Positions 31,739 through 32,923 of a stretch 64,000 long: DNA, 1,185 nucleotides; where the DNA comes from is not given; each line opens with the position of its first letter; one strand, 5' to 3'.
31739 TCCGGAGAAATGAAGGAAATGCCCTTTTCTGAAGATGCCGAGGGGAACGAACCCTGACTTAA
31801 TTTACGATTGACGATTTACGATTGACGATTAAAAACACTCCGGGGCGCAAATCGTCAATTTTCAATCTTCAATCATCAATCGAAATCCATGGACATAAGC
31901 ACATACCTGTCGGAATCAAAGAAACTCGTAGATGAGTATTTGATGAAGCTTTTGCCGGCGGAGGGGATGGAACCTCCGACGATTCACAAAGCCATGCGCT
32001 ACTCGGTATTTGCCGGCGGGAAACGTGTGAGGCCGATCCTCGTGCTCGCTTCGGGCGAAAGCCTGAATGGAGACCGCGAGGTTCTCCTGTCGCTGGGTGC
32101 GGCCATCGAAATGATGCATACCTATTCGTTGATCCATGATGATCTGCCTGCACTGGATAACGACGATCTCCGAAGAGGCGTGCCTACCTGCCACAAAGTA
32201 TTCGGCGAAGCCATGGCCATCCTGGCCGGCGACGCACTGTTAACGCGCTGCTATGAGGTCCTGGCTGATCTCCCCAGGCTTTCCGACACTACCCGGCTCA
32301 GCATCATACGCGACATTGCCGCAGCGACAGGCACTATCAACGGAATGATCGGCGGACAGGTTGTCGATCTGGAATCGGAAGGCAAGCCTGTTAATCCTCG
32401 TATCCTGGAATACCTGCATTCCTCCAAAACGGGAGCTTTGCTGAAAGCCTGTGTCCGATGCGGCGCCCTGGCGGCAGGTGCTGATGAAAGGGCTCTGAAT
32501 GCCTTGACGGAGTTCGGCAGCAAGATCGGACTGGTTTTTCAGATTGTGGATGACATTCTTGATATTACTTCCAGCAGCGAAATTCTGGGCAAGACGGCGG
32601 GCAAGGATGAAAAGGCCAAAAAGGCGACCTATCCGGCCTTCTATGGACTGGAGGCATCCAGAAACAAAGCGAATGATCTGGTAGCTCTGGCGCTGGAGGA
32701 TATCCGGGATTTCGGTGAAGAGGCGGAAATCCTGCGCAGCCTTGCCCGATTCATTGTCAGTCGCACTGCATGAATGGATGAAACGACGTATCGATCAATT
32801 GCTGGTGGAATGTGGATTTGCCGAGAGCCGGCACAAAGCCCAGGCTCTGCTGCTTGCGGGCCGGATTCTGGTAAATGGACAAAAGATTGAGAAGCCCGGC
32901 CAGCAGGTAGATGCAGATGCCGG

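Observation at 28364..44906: Same hairpin layout in five intergenic gaps, each built from a different 7-nt tandem repeat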

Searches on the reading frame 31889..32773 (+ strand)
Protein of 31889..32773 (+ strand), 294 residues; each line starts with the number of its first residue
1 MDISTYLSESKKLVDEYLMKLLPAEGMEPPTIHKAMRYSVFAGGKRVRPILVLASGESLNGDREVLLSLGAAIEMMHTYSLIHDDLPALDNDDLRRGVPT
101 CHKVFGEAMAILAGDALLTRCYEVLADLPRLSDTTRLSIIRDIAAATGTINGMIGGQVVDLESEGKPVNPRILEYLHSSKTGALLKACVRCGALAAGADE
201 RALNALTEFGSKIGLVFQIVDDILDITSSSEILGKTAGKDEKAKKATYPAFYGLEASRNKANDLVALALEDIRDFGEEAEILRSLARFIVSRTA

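Call 12: search_protein_families(library=pfam, proteins=[window:31889-32773:+])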
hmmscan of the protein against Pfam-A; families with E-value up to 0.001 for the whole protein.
window:31889-32773:+ (294 aa): 1 family
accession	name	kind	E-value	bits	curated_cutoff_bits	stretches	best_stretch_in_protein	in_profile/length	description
PF00348.22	polyprenyl_synt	-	3.6e-60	203.7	27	1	30-265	2-231/251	Polyprenyl synthetase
